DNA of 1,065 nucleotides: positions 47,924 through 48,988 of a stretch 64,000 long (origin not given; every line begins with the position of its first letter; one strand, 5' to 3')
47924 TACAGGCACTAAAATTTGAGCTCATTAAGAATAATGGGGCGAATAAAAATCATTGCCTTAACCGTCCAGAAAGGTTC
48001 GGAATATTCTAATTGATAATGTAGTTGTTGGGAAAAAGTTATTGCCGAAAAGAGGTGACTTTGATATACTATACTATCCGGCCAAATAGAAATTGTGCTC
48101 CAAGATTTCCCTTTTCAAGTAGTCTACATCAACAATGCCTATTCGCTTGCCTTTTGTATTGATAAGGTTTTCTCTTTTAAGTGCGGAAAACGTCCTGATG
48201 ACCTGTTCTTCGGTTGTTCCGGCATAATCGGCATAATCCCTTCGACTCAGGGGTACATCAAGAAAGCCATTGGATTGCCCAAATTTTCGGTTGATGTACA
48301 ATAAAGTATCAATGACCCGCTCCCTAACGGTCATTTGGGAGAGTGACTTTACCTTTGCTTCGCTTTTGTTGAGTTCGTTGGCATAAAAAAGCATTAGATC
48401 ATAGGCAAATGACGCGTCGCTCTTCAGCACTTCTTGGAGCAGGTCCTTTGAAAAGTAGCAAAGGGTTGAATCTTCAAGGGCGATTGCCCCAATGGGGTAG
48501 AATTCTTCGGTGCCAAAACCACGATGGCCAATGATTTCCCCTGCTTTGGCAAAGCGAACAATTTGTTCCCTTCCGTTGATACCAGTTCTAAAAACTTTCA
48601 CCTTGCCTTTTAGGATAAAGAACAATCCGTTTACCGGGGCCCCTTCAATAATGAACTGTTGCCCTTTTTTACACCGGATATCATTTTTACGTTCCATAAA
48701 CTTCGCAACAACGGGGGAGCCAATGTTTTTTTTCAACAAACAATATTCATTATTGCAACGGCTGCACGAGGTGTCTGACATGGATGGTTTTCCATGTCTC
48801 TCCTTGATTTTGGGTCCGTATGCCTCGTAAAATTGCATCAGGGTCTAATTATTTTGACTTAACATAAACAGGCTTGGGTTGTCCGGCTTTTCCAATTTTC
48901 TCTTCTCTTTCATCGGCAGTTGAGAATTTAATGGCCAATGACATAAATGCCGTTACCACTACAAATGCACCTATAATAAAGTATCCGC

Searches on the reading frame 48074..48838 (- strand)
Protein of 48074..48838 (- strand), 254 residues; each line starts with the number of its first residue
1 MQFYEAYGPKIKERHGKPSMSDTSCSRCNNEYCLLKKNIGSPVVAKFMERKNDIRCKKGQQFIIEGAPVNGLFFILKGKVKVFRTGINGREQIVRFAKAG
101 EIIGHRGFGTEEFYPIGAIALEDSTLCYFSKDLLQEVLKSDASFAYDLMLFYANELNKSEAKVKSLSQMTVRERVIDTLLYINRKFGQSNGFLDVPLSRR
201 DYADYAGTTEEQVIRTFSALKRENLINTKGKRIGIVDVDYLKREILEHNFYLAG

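Call 6: search_protein_families(library=pfam, proteins=[window:48074-48838:-])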
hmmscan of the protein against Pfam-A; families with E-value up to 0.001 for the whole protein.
window:48074-48838:- (254 aa): 2 families
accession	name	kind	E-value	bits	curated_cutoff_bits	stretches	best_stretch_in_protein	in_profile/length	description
PF00027.35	cNMP_binding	-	2.5e-19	69.5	27.5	1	55-141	3-89/89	Cyclic nucleotide-binding domain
PF13545.12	HTH_Crp_2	-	5e-15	55.7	27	1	173-243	1-69/70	Crp-like helix-turn-helix domain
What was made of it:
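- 48074..48838 (-): Candidate trans-factor: Crp/Fnr-family protein with C25-x2-C28-x4-C33 plus C127 and recognition helix EEQVIR, encoded directly after narK in the nitrate-assimilation operon. Pfam (call 6).
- On FNR proper (O2-sensing [4Fe-4S] Crp/Fnr regulator): protein 48074-48838: PF00027 and PF13545 (call 6).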

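Call 7: search_protein_families(library=ncbifam, proteins=[window:48074-48838:-])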
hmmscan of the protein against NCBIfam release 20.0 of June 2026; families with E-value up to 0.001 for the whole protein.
window:48074-48838:- (254 aa): 12 families
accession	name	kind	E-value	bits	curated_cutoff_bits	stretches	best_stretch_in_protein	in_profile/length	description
NF050806.1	TransRegFixKCaul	equivalog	3.8e-22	78.6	300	1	50-231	22-199/215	transcriptional regulator FixK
NF008365.0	PRK11161.1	subfamily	1.7e-20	73.3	228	1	44-242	42-240/250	fumarate/nitrate reduction transcriptional regulator Fnr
NF045989.1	TransRegFnrLRhodb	equivalog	2e-18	66.5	300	1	20-242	5-232/245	transcriptional regulator FnrL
NF008732.0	PRK11753.1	equivalog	2.7e-16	59.7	266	1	36-236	8-211/214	cAMP-activated global transcriptional regulator CRP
NF006901.0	PRK09392.1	equivalog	2.2e-11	43.5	211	1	55-242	34-218/236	transcriptional activator FtrB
TIGR03697.1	NtcA_cyano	equivalog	7.6e-10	38.9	244.95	1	61-238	3-185/193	global nitrogen regulator NtcA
NF053664.1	TransRegPtrACyano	equivalog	2.2e-08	33.7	300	1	70-233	28-187/196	Crp/Fnr family transcriptional regulator PtrA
NF007707.0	PRK10402.1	subfamily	7.5e-07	29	180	1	57-168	37-145/226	transcriptional regulator YeiL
NF052518.1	TransRegLdrP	equivalog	1.5e-06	28.4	300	1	63-244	11-187/195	transcriptional regulator LdrP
NF041163.2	encap_f2b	equivalog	3.3e-06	26.5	400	1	39-159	83-204/450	family 2B encapsulin nanocompartment shell protein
TIGR03896.1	cyc_nuc_ocin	subfamily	5.7e-05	22.6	161.05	1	54-154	164-264/317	bacteriocin-type transport-associated protein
NF050815.1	TransActFtrBCaul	equivalog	0.00098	18.4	300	0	54-222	35-201/251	transcriptional activator FtrB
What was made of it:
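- On FNR proper (O2-sensing [4Fe-4S] Crp/Fnr regulator): protein 48074-48838: FixK and FnrL models are also far below their cut-offs (call 7).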

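Call 19: search_solved_structures(query=window:48074-48838:-, max_evalue=0.00001, show_alignments=3)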
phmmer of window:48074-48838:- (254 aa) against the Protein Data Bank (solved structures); distinct sequences matched with E-value up to 0.00001: 51.
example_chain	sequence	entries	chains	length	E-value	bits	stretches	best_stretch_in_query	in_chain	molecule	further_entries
2gau_A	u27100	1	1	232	2.3e-28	102.8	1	54-243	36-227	transcriptional regulator, Crp/Fnr family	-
9qlt_A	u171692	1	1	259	3.4e-16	62.9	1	45-241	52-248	FNR type regulator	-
8qto_A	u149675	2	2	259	3.7e-16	62.8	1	44-241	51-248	FNR type regulator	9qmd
9qll_A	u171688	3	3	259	4.6e-16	62.5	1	45-241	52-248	FNR type regulator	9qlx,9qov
5cvr_A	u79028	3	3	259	4.7e-16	62.5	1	45-241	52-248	FNR type regulator | FNR regulator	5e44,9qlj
9qmc_A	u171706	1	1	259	6.2e-16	62.1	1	46-241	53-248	FNR type regulator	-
9qly_A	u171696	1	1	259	6.4e-16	62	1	45-241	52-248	FNR type regulator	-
4i2o_A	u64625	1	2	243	4.1e-14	56.1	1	55-232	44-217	FixK2 protein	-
4cyd_A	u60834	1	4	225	5.3e-13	52.5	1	44-244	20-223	PROBABLE TRANSCRIPTION REGULATOR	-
4byy_A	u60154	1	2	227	5.4e-13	52.4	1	44-244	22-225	TRANSCRIPTIONAL REGULATOR, CRP/FNR FAMILY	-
3r6s_A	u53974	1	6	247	7.2e-13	52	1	44-244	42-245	transcription regulator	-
3e5u_C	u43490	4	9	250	1.9e-12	50.7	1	57-245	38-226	Cyclic nucleotide-binding protein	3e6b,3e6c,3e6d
2h6b_A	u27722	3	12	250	2.5e-12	50.3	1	57-245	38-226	ChloroPhenol Reduction gene K | Cyclic nucleotide-binding protein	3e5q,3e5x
2h6c_A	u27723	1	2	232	1.4e-11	47.9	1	57-244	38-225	ChloroPhenol Reduction gene K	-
7ff8_A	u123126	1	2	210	1.8e-11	47.4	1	62-233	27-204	cAMP-activated global transcriptional regulator Vfr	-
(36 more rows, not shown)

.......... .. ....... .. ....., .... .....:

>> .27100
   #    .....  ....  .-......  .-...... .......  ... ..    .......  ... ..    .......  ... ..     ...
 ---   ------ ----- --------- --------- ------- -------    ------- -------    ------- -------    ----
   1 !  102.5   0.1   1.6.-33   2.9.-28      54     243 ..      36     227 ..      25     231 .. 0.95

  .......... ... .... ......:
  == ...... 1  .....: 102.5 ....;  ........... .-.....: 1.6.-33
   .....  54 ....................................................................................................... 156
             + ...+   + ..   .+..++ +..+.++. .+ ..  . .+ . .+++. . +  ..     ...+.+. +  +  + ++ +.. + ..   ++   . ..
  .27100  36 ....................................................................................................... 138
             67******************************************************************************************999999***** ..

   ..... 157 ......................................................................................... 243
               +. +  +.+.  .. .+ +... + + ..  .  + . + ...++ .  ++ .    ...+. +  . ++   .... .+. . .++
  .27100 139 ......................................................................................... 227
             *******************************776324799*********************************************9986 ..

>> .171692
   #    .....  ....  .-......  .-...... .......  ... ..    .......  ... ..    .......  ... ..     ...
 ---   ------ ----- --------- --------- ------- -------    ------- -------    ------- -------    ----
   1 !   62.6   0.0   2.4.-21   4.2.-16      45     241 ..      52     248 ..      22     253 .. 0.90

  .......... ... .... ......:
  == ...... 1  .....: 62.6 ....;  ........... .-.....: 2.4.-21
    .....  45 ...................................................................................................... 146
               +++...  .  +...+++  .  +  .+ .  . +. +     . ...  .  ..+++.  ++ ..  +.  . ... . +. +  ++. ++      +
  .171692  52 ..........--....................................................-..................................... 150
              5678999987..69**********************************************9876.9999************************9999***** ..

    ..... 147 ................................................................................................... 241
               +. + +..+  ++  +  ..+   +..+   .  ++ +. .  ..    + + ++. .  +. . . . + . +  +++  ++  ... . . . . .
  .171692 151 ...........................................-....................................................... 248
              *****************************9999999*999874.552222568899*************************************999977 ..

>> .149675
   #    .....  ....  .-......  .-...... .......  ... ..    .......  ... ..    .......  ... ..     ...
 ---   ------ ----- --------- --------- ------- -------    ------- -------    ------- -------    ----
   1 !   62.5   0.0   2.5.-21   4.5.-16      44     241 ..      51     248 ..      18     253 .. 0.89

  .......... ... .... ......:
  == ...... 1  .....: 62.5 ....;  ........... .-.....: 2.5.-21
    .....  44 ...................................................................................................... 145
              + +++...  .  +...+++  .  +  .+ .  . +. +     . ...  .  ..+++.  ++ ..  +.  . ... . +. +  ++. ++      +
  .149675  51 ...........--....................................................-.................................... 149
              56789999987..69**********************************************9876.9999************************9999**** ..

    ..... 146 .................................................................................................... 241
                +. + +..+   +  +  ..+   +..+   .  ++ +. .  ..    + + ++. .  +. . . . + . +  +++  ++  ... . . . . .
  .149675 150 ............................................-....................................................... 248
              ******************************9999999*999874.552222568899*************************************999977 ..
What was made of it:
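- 48074..48838 (-): C127 aligns with FNR C122, and the helix aligns E-x-x-I-R against FNR E-x-x-S-R (call 19).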

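Call 44: find_homologous_proteins(query=window:48074-48838:-, max_evalue=1e-20)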
Query window:48074-48838:- (254 aa): 1327 proteins with E <= 1e-20 among 2066 candidates; the best 120 are listed.
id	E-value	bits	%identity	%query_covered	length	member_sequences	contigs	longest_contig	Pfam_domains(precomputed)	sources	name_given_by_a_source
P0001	8.2e-166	568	100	100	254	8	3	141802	PF13545.13,PF00027.36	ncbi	-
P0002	2.2e-140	484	86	100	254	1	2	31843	PF13545.13,PF00027.36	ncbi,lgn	-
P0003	1.5e-117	410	76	96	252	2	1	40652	PF13545.13,PF00027.36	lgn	-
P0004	2.3e-117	409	76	94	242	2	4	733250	PF13545.13,PF00027.36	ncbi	-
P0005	2.1e-116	406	74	95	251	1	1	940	PF13545.13,PF00027.36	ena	-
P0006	3.0e-116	405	80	90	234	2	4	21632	PF13545.13,PF00027.36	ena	-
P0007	5.3e-116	405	79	91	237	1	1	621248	PF13545.13,PF00027.36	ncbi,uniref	ncbi:Crp/Fnr family transcriptional regulator [Ascidiimonas sp. W6]|uniref:Crp/Fnr family transcript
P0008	6.3e-116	404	76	97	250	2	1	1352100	PF13545.13,PF00027.36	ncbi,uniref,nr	ncbi:Crp/Fnr family transcriptional regulator [uncultured Maribacter sp.]|uniref:Crp/Fnr family tran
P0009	8.6e-116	404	75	93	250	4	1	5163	PF13545.13,PF00027.36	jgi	-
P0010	1.4e-115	403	76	94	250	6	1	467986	PF13545.13,PF00027.36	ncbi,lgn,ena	-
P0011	8.8e-115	401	78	90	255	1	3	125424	PF13545.13,PF00027.36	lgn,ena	-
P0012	8.9e-115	401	76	92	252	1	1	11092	PF13545.13,PF00027.36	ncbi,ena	-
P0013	1.6e-114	400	77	92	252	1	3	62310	PF13545.13,PF00027.36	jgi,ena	-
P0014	2.8e-114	399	78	92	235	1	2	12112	PF13545.13,PF00027.36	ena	-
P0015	3.5e-114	399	77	93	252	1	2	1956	PF13545.13,PF00027.36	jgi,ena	-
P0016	4.2e-114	398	72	97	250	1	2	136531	PF13545.13,PF00027.36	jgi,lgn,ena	-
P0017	1.3e-113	397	75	92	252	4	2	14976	PF13545.13,PF00027.36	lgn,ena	-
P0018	3.0e-113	396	74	94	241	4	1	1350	PF13545.13,PF00027.36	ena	-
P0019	5.9e-113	395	70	100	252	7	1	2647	PF13545.13,PF00027.36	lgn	-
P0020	7.5e-113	394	76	92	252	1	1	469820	PF13545.13,PF00027.36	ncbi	-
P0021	1.4e-112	393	75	92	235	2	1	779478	PF13545.13,PF00027.36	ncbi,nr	ncbi:Crp/Fnr family transcriptional regulator [Cellulophaga baltica]|nr:Crp/Fnr family transcription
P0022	1.6e-112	393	76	91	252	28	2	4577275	PF13545.13,PF00027.36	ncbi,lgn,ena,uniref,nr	ncbi:Crp/Fnr family transcriptional regulator [Cellulophaga sp. HaHa_2_1]|uniref:Crp/Fnr family tran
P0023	1.6e-112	393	75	92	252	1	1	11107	PF13545.13,PF00027.36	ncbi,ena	-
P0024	3.8e-112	392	75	91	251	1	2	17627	PF13545.13,PF00027.36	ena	-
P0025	6.4e-112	391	76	92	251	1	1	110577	PF13545.13,PF00027.36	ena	-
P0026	7.1e-112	391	74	92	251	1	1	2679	PF13545.13,PF00027.36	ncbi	-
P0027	1.0e-111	391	75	91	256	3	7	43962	PF13545.13,PF00027.36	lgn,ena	-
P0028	1.0e-111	391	74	93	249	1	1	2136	PF13545.13,PF00027.36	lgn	-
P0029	1.2e-111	390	76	91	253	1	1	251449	PF13545.13,PF00027.36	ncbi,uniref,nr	ncbi:Crp/Fnr family transcriptional regulator [Aestuariivivens insulae]|uniref:Crp/Fnr family transc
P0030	1.2e-111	390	72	95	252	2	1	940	PF13545.13,PF00027.36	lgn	-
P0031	3.3e-111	389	74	92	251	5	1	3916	PF13545.13,PF00027.36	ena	-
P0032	7.3e-111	388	71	97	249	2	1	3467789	PF13545.13,PF00027.36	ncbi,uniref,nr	ncbi:Crp/Fnr family transcriptional regulator [Seonamhaeicola sp. ML3]|uniref:Crp/Fnr family transcr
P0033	7.5e-111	388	72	97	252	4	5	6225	PF13545.13,PF00027.36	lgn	-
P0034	8.1e-111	388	70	96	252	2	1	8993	PF13545.13,PF00027.36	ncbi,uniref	ncbi:Crp/Fnr family transcriptional regulator [Mariniflexile sp.]|uniref:Crp/Fnr family transcriptio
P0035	8.4e-111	388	76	91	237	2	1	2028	PF13545.13,PF00027.36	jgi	-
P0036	9.1e-111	387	74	92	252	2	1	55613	PF13545.13,PF00027.36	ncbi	-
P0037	9.8e-111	387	70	99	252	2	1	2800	PF13545.13,PF00027.36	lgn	-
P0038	1.3e-110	387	70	96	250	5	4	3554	PF13545.13,PF00027.36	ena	-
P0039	1.4e-110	387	72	96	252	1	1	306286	PF13545.13,PF00027.36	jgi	jgi:CRP-like cAMP-binding protein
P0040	1.7e-110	387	73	93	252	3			PF13545.13,PF00027.36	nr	nr:Crp/Fnr family transcriptional regulator [Flaviramulus sp.]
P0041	1.8e-110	386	74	92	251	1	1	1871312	PF13545.13,PF00027.36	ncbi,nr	ncbi:cyclic nucleotide-binding domain-containing protein [Kriegella sp. EG-1]|nr:cyclic nucleotide-b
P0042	1.9e-110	386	71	96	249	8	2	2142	PF13545.13,PF00027.36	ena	-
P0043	2.0e-110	386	71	95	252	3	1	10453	PF13545.13,PF00027.36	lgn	-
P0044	2.1e-110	386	73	94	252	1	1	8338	PF13545.13,PF00027.36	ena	-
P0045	2.1e-110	386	76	90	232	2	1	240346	PF13545.13,PF00027.36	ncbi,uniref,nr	ncbi:Crp/Fnr family transcriptional regulator [Snuella sp. CAU 1569]|uniref:Crp/Fnr family transcrip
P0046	2.2e-110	386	72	97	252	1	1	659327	PF13545.13,PF00027.36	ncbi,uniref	ncbi:Crp/Fnr family transcriptional regulator [Flavisericum labens]|uniref:Crp/Fnr family transcript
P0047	2.3e-110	386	74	93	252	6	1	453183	PF13545.13,PF00027.36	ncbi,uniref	ncbi:Crp/Fnr family transcriptional regulator [Thalassobellus citreus]|uniref:Crp/Fnr family transcr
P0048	2.3e-110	386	73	94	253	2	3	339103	PF13545.13,PF00027.36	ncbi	ncbi:MAG: Crp/Fnr family transcriptional regulator [Algibacter sp.]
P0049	2.3e-110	386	69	99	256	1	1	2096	PF13545.13,PF00027.36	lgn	-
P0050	2.3e-110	386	74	92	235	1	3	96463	PF13545.13,PF00027.36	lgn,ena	-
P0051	2.7e-110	386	73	94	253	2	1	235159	PF13545.13,PF00027.36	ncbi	-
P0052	3.6e-110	385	75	91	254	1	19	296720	PF13545.13,PF00027.36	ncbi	ncbi:MAG: Crp/Fnr family transcriptional regulator [Flavobacteriaceae bacterium]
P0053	4.0e-110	385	74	92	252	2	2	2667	PF13545.13,PF00027.36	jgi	-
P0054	4.0e-110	385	69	99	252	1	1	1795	PF13545.13,PF00027.36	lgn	-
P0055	4.1e-110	385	73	94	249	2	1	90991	PF13545.13,PF00027.36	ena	-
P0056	4.1e-110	385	69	99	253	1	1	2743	PF13545.13,PF00027.36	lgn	-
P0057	5.6e-110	385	73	94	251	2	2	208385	PF13545.13,PF00027.36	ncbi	-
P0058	5.7e-110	385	71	95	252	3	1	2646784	PF13545.13,PF00027.36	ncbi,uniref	ncbi:Crp/Fnr family transcriptional regulator [Mariniflexile jejuense]|uniref:Crp/Fnr family transcr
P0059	7.1e-110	384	75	92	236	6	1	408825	PF13545.13,PF00027.36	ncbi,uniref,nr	ncbi:Crp/Fnr family transcriptional regulator [Aestuariibaculum sp. TT11]|uniref:Crp/Fnr family tran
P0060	8.0e-110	384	70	98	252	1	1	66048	PF13545.13,PF00027.36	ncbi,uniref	ncbi:Crp/Fnr family transcriptional regulator [Snuella lapsa]|uniref:Crp/Fnr family transcriptional 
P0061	8.9e-110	384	72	94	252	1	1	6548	PF13545.13,PF00027.36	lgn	-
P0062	1.0e-109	384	72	92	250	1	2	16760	PF13545.13,PF00027.36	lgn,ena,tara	tara:strand:- start:34 stop:786 length:753 start_codon:yes stop_codon:yes gene_type:complete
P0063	1.3e-109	384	74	92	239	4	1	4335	PF13545.13,PF00027.36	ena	-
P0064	1.4e-109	384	70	96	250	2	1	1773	PF13545.13,PF00027.36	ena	-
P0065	1.8e-109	383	73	92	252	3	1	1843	PF13545.13,PF00027.36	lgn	-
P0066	2.0e-109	383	74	91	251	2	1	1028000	PF13545.13,PF00027.36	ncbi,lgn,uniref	ncbi:Crp/Fnr family transcriptional regulator [Tamlana flava]|uniref:Crp/Fnr family transcriptional 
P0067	2.5e-109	383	74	91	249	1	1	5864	PF13545.13,PF00027.36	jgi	-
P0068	2.6e-109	383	70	97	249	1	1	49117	PF13545.13,PF00027.36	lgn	-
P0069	2.9e-109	382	71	95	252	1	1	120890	PF13545.13,PF00027.36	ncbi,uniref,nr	ncbi:Crp/Fnr family transcriptional regulator [Flavivirga aquimarina]|uniref:Crp/Fnr family transcri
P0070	3.4e-109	382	73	93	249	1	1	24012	PF13545.13,PF00027.36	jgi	jgi:CRP-like cAMP-binding protein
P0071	3.8e-109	382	76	91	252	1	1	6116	PF13545.13,PF00027.36,PF00325.27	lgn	-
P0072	4.1e-109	382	74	91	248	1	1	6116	PF13545.13,PF00027.36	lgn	-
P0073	5.3e-109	382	69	97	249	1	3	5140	PF13545.13,PF00027.36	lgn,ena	-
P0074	5.6e-109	382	74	90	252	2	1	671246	PF13545.13,PF00027.36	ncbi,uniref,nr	ncbi:Crp/Fnr family transcriptional regulator [Flaviramulus basaltis]|uniref:Crp/Fnr family transcri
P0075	6.4e-109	381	72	94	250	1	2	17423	PF13545.13,PF00027.36,PF00325.27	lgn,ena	-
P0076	7.1e-109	381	76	89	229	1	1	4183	PF13545.13,PF00027.36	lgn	-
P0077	7.3e-109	381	69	98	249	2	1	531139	PF13545.13,PF00027.36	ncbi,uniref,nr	ncbi:Crp/Fnr family transcriptional regulator [Seonamhaeicola marinus]|uniref:Crp/Fnr family transcr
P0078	7.3e-109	381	73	91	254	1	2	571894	PF13545.13,PF00027.36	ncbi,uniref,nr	ncbi:Crp/Fnr family transcriptional regulator [Flavivirga jejuensis]|uniref:Crp/Fnr family transcrip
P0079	7.4e-109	381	71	96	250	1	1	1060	PF13545.13,PF00027.36,PF00325.27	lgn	-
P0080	7.6e-109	381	71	96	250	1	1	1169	PF13545.13,PF00027.36,PF00325.27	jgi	jgi:CRP-like cAMP-binding protein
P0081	8.4e-109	381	75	92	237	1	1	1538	PF13545.13,PF00027.36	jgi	-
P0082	8.4e-109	381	72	96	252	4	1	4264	PF13545.13,PF00027.36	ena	-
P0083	9.4e-109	381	71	96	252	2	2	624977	PF13545.13,PF00027.36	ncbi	-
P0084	1.0e-108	381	72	92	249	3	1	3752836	PF13545.13,PF00027.36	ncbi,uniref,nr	ncbi:transcriptional regulator [Seonamhaeicola sp. S2-3]|uniref:Crp/Fnr family transcriptional regul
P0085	1.1e-108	381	72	93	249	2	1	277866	PF13545.13,PF00027.36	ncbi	-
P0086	1.2e-108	381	75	91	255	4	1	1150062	PF13545.13,PF00027.36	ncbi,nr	nr:Crp/Fnr family transcriptional regulator [uncultured Allomuricauda sp.]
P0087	1.2e-108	380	74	91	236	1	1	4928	PF13545.13,PF00027.36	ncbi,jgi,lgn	ncbi:MAG: CRP-like cAMP-binding protein [Maribacter sp.]|jgi:CRP-like cAMP-binding protein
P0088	1.3e-108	380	72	93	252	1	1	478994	PF13545.13,PF00027.36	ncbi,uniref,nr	ncbi:Crp/Fnr family transcriptional regulator [uncultured Algibacter sp.]|uniref:Crp/Fnr family tran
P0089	1.3e-108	380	74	91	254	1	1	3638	PF13545.13,PF00027.36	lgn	-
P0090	1.5e-108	380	71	95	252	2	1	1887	PF13545.13,PF00027.36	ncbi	-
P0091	1.5e-108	380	70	98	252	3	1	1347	PF13545.13,PF00027.36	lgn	-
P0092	1.6e-108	380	73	91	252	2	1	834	PF13545.13,PF00027.36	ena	-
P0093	1.8e-108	380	74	91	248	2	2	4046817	PF13545.13,PF00027.36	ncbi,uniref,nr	ncbi:Crp/Fnr family transcriptional regulator [Tamlana fucoidanivorans]|uniref:Crp/Fnr family transc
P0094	1.9e-108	380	75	91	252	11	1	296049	PF13545.13,PF00027.36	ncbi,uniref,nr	ncbi:Crp/Fnr family transcriptional regulator [Tamlana crocina]|uniref:Crp/Fnr family transcriptiona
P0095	1.9e-108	380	71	93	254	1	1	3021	PF13545.13,PF00027.36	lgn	-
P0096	2.1e-108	380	71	94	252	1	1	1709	PF13545.13,PF00027.36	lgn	-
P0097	2.1e-108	380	72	94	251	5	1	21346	PF13545.13,PF00027.36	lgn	-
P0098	2.2e-108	380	74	92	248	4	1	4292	PF13545.13,PF00027.36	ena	-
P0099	2.3e-108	380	72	95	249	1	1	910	PF13545.13,PF00027.36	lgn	-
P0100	2.5e-108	379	72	92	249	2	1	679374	PF13545.13,PF00027.36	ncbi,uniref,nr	ncbi:Crp/Fnr family transcriptional regulator [Tamlana sp. 2_MG-2023]|uniref:Crp/Fnr family transcri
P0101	2.5e-108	379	70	96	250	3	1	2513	PF13545.13,PF00027.36,PF00325.27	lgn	-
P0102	2.7e-108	379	72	92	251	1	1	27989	PF13545.13,PF00027.36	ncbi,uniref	ncbi:Crp/Fnr family transcriptional regulator [Aurantibacter sp.]|uniref:Crp/Fnr family transcriptio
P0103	2.9e-108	379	72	94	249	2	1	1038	PF13545.13,PF00027.36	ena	-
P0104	2.9e-108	379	79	86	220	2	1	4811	PF13545.13,PF00027.36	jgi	-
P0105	3.0e-108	379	70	96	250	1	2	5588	PF13545.13,PF00027.36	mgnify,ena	mgnify:CR=1 FL=1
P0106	3.1e-108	379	74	91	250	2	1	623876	PF13545.13,PF00027.36,PF00325.27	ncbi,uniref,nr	ncbi:Crp/Fnr family transcriptional regulator [uncultured Polaribacter sp.]|uniref:Crp/Fnr family tr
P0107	3.3e-108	379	76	88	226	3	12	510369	PF13545.13,PF00027.36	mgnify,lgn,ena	mgnify:CR=1 FL=1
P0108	5.3e-108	378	71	93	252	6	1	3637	PF13545.13,PF00027.36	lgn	-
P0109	5.9e-108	378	70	96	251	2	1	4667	PF13545.13,PF00027.36,PF00325.27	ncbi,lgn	-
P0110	6.3e-108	378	71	94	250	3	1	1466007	PF13545.13,PF00027.36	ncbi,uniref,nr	ncbi:Crp/Fnr family transcriptional regulator [Polaribacter sp. Hel1_85]|uniref:Crp/Fnr family trans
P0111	7.0e-108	378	73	91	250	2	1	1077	PF13545.13,PF00027.36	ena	-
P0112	7.2e-108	378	70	97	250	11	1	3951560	PF13545.13,PF00027.36,PF00325.27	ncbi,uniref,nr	ncbi:cAMP-binding domain of CRP or a regulatory subunit of cAMP-dependent protein kinases [Polaribac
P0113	7.7e-108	378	71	93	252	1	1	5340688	PF13545.13,PF00027.36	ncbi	-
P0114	8.0e-108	378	78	86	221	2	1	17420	PF13545.13,PF00027.36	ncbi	ncbi:MAG: Crp/Fnr family transcriptional regulator [Bacteroidota bacterium]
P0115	8.1e-108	378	73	91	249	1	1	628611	PF13545.13,PF00027.36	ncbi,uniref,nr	ncbi:Crp/Fnr family transcriptional regulator [uncultured Algibacter sp.]|uniref:Crp/Fnr family tran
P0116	9.2e-108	378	72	95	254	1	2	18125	PF13545.13,PF00027.36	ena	-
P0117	9.3e-108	378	70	95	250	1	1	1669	PF13545.13,PF00027.36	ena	-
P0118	1.0e-107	377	71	92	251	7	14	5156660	PF13545.13,PF00027.36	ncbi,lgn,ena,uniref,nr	ncbi:Crp/Fnr family transcriptional regulator [Zobellia laminariae]|uniref:Crp/Fnr family transcript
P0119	1.0e-107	377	73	92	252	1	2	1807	PF13545.13,PF00027.36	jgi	-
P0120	1.1e-107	377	71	94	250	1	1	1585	PF13545.13,PF00027.36,PF00325.27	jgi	jgi:CRP-like cAMP-binding protein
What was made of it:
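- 48074..48838 (-): Homologs 70-80% identical across Flavobacteriaceae (call 44).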
